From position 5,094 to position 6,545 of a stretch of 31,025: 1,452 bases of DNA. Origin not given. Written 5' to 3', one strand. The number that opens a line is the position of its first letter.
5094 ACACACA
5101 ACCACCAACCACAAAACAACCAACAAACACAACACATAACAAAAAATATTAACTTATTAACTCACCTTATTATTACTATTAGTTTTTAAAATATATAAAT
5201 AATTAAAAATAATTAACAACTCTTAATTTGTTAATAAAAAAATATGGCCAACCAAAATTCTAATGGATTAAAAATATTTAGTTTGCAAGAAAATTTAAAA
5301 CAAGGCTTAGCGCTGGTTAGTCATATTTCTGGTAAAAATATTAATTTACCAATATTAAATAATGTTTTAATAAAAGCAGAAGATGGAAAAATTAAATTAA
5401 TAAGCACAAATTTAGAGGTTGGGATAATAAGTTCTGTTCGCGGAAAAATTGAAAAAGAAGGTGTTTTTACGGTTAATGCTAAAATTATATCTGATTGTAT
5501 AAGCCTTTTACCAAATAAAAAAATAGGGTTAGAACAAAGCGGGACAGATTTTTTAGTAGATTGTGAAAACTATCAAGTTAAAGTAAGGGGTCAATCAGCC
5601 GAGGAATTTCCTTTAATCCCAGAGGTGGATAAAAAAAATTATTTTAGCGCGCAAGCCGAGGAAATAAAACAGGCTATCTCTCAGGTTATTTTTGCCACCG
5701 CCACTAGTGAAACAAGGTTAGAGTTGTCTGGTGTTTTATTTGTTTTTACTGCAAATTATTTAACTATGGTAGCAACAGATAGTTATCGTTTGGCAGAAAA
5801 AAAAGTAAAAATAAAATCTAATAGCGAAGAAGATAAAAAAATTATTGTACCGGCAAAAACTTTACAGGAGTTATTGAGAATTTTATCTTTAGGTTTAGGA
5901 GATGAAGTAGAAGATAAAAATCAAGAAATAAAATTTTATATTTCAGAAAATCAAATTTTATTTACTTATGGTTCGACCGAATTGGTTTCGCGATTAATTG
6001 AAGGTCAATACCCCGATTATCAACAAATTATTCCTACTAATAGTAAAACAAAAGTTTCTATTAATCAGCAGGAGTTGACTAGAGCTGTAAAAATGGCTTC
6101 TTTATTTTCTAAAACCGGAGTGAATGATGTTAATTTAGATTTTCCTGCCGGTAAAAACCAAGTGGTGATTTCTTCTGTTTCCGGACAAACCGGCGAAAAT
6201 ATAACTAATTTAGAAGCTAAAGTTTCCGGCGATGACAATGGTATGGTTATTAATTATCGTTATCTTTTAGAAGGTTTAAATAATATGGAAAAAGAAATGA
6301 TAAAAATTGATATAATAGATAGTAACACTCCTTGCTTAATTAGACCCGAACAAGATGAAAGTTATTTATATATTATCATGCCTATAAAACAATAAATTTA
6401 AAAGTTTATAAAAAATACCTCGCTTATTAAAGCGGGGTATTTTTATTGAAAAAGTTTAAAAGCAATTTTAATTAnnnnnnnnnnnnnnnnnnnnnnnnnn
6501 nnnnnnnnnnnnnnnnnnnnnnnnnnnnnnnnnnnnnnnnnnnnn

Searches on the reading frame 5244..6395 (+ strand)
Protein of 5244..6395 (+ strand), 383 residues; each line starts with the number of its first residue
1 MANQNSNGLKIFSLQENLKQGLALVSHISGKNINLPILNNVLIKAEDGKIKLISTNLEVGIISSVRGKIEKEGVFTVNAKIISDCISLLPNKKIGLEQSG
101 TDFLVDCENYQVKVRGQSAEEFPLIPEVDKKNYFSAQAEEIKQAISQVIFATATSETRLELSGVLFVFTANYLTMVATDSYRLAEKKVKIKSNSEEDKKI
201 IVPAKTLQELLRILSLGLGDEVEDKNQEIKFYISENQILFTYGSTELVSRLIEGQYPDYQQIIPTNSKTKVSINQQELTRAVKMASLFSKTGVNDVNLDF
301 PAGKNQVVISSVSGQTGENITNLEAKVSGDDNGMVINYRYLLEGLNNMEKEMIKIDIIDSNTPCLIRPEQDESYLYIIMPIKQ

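Call 7: search_protein_families(library=pfam, proteins=[window:5244-6395:+])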
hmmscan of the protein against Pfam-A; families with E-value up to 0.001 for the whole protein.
window:5244-6395:+ (383 aa): 3 families
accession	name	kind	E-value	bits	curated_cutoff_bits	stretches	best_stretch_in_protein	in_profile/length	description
PF02767.21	DNA_pol3_beta_2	-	4.7e-29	101.5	27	1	138-258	4-116/116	DNA polymerase III beta subunit, central domain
PF02768.20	DNA_pol3_beta_3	-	6.1e-25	87.8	27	1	261-381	2-120/121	DNA polymerase III beta subunit, C-terminal domain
PF00712.24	DNA_pol3_beta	-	2.3e-23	83.1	24.4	2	17-126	9-120/120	DNA polymerase III beta subunit, N-terminal domain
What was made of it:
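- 5244..6395 (+): dnaN gene. Pfam DNA_pol3_beta domains 1-3 (call 7).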

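Call 27: find_encoding_contigs(protein=window:5244-6395:+, flank=3000, max_places=10)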
Protein window:5244-6395:+ (383 aa): 2 contigs read that carry it; 2 places shown.
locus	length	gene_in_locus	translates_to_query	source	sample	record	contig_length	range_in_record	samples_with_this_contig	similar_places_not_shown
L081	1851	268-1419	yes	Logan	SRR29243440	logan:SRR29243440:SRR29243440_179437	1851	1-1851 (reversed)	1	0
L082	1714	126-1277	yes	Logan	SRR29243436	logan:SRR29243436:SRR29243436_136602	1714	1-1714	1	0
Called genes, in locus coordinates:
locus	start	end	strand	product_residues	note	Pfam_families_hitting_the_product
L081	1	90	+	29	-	?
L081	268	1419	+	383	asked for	PF00712:DNA_pol3_beta, PF02767:DNA_pol3_beta_2, PF02768:DNA_pol3_beta_3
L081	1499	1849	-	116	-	?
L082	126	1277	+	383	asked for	PF00712:DNA_pol3_beta, PF02767:DNA_pol3_beta_2, PF02768:DNA_pol3_beta_3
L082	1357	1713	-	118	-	?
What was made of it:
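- Tried and rejected: The DnaN look-up found only two short contigs (call 27), so strain-level length variation could not be assessed.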

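Call 29: find_related_loci(query=window:5244-6392:+, collection=metagenome_contigs, flank=2500)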
Query window:5244-6392:+ (383 aa) in metagenome_contigs; peptide patterns used: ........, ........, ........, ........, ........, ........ (x = any residue, [..] = any of these).
339 stretches matched a pattern; 252 encode a relative of the query (tblastn E <= 1e-3); the best 80 are kept; 80 distinct loci.
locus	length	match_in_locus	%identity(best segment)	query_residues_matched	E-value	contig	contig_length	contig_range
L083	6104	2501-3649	88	1-383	0e+0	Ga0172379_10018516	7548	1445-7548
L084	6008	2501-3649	88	1-383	0e+0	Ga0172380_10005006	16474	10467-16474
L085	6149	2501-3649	84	1-383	0e+0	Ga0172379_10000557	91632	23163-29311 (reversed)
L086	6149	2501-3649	83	1-383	0e+0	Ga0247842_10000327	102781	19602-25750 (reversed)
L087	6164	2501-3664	82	1-383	0e+0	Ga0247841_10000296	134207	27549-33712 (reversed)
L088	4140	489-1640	82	1-383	0e+0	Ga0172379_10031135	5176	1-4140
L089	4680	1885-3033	79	1-383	0e+0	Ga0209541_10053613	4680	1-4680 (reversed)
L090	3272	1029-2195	80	1-383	0e+0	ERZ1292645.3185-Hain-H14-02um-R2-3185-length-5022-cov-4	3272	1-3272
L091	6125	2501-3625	79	9-383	0e+0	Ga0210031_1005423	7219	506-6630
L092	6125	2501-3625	79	9-383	0e+0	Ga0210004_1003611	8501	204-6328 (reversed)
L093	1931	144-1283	78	4-383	0e+0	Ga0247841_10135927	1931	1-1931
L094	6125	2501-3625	78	9-383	0e+0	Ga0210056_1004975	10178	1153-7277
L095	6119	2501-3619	79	9-381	0e+0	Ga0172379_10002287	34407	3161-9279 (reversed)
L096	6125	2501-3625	78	9-383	0e+0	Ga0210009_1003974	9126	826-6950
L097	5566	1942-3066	78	9-383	0e+0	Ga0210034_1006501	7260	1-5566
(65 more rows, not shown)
